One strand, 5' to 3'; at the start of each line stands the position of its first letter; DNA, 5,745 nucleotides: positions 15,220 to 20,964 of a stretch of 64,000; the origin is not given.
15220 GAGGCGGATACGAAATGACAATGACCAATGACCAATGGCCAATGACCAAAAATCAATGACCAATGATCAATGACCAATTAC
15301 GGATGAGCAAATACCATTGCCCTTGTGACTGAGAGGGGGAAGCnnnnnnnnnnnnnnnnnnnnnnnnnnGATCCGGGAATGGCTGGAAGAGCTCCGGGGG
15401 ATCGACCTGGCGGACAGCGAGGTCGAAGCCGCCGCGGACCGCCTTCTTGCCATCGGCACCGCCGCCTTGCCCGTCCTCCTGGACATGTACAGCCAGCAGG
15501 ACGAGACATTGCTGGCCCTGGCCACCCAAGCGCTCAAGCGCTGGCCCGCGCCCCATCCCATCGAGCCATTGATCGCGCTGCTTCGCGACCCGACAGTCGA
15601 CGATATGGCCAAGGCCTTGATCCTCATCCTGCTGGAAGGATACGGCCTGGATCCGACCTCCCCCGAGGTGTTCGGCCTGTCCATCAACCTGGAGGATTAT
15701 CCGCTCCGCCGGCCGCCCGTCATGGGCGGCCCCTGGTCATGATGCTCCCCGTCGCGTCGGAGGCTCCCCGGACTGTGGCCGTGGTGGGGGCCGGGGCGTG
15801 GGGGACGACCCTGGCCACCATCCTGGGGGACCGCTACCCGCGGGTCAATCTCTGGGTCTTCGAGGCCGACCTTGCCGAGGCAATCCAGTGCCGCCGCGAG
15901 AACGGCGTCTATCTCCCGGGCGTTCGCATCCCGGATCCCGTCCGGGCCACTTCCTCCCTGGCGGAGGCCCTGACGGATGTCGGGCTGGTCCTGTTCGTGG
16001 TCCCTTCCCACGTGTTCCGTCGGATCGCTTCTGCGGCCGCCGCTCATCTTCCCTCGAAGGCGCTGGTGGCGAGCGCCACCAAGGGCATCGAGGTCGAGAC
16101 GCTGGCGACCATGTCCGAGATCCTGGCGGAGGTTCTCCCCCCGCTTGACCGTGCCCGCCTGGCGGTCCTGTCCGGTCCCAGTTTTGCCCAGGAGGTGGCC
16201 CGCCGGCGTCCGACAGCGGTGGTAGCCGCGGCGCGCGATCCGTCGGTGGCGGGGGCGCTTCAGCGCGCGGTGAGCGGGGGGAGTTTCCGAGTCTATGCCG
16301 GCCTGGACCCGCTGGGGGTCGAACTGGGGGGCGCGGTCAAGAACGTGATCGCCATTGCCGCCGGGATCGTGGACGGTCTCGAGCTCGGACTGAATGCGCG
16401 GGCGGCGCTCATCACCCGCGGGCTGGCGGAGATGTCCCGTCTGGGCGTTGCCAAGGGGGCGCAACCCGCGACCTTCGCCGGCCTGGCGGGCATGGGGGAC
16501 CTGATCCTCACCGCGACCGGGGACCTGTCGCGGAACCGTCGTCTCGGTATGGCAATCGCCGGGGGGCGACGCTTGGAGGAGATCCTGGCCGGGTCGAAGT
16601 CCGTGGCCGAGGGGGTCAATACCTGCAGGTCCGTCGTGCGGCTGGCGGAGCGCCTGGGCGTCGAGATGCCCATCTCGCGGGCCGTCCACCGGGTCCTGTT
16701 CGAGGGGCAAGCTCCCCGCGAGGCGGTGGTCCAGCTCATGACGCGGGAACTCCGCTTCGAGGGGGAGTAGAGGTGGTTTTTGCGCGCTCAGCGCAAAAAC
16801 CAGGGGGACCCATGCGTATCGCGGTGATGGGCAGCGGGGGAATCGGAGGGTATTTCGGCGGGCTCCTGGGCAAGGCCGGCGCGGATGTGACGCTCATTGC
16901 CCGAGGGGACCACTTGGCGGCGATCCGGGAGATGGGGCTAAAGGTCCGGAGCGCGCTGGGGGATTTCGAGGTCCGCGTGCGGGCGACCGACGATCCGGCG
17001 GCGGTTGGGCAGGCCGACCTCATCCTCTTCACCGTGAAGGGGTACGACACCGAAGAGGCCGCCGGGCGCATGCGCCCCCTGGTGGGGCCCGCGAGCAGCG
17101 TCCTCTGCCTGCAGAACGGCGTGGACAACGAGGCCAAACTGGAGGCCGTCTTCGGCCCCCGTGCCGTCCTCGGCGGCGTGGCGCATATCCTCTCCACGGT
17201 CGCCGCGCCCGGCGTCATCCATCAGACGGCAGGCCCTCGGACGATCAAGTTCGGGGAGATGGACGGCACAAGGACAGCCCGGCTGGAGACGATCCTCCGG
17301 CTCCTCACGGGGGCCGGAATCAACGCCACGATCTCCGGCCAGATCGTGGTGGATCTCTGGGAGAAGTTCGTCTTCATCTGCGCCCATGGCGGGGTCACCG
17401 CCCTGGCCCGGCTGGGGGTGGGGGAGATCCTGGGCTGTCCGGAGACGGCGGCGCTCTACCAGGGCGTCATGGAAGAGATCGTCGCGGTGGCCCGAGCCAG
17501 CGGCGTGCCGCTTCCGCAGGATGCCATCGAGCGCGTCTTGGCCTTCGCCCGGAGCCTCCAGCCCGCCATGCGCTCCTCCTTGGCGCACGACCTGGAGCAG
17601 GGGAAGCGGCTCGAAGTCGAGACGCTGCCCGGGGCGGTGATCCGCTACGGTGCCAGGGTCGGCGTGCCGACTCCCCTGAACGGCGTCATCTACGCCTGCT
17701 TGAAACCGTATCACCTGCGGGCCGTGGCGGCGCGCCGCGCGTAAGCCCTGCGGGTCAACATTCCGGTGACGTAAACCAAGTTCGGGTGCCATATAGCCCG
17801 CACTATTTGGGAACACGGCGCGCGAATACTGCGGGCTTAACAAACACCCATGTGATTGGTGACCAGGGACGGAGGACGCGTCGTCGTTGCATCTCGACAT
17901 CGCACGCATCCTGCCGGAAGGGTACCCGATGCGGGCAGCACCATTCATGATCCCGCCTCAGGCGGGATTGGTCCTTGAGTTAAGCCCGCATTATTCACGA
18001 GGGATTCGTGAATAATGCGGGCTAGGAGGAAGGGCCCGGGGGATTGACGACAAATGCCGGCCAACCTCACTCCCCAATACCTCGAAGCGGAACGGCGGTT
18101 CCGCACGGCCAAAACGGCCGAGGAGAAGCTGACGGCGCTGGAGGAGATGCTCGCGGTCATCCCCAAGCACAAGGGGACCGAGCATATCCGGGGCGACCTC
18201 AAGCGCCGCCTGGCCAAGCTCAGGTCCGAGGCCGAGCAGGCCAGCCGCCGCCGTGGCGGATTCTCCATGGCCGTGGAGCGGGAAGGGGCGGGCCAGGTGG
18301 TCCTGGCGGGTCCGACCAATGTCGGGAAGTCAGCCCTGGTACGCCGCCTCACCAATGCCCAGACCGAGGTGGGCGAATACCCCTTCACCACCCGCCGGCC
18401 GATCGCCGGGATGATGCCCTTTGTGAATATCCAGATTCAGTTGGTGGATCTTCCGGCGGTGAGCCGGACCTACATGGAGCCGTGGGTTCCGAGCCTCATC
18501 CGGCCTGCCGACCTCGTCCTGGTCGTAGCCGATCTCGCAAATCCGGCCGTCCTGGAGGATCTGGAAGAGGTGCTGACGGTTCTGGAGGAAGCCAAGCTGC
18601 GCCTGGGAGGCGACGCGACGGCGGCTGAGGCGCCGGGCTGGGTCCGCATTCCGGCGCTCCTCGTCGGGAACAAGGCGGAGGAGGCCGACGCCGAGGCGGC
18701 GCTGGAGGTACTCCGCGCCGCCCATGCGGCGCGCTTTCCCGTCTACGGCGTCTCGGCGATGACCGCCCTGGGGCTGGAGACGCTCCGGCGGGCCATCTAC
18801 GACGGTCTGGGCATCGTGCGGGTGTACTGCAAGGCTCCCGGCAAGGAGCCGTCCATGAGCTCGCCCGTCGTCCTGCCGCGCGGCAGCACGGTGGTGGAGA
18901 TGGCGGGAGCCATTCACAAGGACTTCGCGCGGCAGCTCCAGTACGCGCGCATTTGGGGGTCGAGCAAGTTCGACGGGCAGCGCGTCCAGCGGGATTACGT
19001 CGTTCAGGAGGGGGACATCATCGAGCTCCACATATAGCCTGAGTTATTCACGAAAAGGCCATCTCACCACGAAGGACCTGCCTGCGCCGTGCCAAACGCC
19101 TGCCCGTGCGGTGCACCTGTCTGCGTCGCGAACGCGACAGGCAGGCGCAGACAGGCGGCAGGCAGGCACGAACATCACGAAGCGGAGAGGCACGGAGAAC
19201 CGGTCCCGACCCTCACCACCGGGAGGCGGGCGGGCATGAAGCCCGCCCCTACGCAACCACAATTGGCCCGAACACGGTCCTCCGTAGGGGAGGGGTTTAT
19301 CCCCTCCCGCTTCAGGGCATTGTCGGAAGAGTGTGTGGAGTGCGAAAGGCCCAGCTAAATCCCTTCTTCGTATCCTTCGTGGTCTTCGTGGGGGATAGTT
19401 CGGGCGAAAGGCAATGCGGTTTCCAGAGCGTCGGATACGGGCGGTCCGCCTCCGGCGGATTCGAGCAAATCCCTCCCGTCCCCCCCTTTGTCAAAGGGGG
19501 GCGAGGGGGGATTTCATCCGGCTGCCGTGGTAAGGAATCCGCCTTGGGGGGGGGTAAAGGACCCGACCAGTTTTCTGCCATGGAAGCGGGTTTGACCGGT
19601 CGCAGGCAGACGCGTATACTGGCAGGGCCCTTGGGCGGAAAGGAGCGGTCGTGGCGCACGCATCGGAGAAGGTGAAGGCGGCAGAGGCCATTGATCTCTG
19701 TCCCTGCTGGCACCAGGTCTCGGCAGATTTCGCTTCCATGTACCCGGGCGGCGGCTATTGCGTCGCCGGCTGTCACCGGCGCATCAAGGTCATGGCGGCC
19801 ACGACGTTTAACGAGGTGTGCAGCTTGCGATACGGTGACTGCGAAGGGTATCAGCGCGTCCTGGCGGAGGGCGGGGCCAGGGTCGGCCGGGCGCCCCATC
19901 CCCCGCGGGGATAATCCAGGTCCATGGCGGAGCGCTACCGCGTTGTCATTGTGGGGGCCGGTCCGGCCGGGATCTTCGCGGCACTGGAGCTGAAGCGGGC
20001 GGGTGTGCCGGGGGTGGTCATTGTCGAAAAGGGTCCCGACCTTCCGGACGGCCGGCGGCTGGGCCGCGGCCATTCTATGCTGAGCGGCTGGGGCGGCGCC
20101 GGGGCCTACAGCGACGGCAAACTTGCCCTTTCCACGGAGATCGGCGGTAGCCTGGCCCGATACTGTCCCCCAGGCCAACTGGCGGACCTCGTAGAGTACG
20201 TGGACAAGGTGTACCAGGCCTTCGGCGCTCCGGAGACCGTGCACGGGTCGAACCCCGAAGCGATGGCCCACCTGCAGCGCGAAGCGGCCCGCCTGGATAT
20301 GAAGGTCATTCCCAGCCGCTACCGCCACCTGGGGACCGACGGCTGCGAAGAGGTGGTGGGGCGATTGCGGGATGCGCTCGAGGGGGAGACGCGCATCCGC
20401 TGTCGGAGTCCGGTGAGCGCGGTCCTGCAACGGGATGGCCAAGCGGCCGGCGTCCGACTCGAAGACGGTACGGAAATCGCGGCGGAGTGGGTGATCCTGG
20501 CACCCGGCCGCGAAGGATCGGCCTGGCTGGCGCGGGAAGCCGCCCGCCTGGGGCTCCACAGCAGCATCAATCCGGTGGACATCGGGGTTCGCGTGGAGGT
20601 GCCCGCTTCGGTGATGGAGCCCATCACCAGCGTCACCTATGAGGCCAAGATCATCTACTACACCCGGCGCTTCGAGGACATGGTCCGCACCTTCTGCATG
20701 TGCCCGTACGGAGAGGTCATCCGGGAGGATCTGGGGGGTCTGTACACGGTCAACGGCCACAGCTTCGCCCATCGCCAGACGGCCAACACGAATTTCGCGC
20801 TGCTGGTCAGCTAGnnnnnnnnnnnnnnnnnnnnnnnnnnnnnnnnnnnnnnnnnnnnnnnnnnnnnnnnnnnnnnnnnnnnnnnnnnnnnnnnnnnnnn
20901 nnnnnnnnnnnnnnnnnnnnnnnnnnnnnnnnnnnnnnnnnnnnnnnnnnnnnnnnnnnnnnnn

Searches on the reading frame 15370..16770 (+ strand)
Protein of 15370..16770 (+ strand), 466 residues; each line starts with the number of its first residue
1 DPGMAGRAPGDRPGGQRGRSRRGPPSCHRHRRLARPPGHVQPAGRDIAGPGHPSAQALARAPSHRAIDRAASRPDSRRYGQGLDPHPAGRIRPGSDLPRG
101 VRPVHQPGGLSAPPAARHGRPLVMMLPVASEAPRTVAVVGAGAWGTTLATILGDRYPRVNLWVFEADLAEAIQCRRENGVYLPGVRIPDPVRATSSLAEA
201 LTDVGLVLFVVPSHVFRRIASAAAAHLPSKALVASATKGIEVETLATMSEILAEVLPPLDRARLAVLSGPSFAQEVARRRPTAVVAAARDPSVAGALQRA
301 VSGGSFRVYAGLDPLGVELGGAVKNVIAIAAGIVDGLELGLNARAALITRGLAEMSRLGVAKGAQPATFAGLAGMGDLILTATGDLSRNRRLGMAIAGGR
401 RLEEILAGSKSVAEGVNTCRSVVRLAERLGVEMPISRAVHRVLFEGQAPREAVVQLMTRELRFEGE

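Call 100: search_protein_families(library=pfam, proteins=[window:15370-16770:+], max_evalue=0.00001)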
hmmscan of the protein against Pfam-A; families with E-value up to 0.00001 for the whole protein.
window:15370-16770:+ (466 aa): 3 families
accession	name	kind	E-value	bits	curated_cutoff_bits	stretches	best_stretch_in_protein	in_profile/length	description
PF07479.19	NAD_Gly3P_dh_C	-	1.7e-55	187.6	25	1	313-453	1-141/142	NAD-dependent glycerol-3-phosphate dehydrogenase C-terminus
PF01210.29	NAD_Gly3P_dh_N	-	1.1e-48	165.6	23.1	1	136-293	2-157/158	NAD-dependent glycerol-3-phosphate dehydrogenase N-terminus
PF20618.3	GPD_NAD_C_bact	-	1.1e-20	74.4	27.6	1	373-439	1-66/66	Bacterial GPD, NAD-dependent C-terminal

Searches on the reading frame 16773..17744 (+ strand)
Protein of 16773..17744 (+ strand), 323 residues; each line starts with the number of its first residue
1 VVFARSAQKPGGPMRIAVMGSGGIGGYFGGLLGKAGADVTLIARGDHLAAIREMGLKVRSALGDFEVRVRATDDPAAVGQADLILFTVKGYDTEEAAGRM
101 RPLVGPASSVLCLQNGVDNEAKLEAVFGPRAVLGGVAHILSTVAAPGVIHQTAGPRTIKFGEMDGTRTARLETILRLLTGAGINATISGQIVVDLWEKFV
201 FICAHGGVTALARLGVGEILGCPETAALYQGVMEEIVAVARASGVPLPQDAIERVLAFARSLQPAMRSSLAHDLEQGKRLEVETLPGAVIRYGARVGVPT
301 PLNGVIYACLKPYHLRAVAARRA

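Call 100: search_protein_families(library=pfam, proteins=[window:16773-17744:+], max_evalue=0.00001)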
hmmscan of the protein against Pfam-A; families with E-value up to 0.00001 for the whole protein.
window:16773-17744:+ (323 aa): 2 families
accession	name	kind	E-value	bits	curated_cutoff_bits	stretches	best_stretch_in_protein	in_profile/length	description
PF02558.23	ApbA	-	1.3e-40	138.9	22.2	1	16-164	1-149/150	Ketopantoate reductase PanE/ApbA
PF08546.17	ApbA_C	-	6e-31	107.8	22.7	1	193-313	4-124/125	Ketopantoate reductase PanE/ApbA C terminal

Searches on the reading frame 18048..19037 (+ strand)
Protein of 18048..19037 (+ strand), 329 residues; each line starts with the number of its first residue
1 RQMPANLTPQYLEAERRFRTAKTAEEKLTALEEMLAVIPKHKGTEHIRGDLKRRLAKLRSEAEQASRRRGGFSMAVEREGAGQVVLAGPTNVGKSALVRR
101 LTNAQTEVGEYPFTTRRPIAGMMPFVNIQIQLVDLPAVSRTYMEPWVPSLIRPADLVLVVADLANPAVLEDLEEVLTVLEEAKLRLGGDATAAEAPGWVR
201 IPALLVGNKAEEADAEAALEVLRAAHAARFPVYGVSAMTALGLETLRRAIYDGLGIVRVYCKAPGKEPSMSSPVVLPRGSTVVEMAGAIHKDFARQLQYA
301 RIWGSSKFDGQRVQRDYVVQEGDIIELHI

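Call 100: search_protein_families(library=pfam, proteins=[window:18048-19037:+], max_evalue=0.00001)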
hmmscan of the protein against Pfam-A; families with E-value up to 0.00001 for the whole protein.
window:18048-19037:+ (329 aa): 3 families
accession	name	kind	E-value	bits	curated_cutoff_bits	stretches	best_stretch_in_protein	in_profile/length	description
PF01926.29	MMR_HSR1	-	2.2e-16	60.4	21.9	1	83-181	1-102/113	50S ribosome-binding GTPase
PF02824.27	TGS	-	9.7e-14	51.6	22.2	1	257-327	1-58/60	TGS domain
PF02421.24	FeoB_N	-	1.7e-08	34.6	27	1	83-138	2-57/156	Ferrous iron transport protein B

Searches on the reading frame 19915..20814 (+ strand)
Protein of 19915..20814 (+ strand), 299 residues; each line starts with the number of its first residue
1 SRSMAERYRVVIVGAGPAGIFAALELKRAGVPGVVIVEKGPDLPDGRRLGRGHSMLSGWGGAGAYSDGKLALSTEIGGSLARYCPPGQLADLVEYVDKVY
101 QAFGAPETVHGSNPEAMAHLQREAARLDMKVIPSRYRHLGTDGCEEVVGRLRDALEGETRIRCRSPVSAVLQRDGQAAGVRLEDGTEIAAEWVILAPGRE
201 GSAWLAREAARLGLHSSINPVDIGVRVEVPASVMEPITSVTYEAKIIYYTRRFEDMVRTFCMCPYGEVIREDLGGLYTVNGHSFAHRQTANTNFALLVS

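Call 101: search_protein_families(library=pfam, proteins=[window:19915-20814:+], max_evalue=0.00001)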
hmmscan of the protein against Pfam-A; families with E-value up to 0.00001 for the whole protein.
window:19915-20814:+ (299 aa): 9 families
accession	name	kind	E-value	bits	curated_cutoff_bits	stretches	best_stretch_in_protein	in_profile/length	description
PF01266.30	DAO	-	8e-10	39.2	27.9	0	9-46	1-37/353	FAD dependent oxidoreductase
PF07992.20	Pyr_redox_2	-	1.1e-08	35.3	26.1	0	8-43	1-35/291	Pyridine nucleotide-disulphide oxidoreductase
PF01494.25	FAD_binding_3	-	8.7e-08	32.2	22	1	8-203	2-163/349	FAD binding domain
PF00890.30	FAD_binding_2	-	4.1e-07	30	20.4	0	10-219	2-223/414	FAD binding domain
PF03486.20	HI0933_like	-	4.6e-07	30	50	0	9-42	2-34/244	HI0933-like protein Rossmann domain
PF01134.28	GIDA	-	1e-06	28.5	22.1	0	10-39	2-31/391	Glucose inhibited division protein A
PF21688.3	FAD-depend_C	-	1.2e-06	29.3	27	1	223-299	4-89/197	FAD-dependent protein, C-terminal domain-like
PF13738.12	Pyr_redox_3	-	1.6e-06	28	30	1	11-40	1-30/305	Pyridine nucleotide-disulphide oxidoreductase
PF01593.30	Amino_oxidase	-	8.1e-06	25.8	19.8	0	102-197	162-254/443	Flavin containing amine oxidoreductase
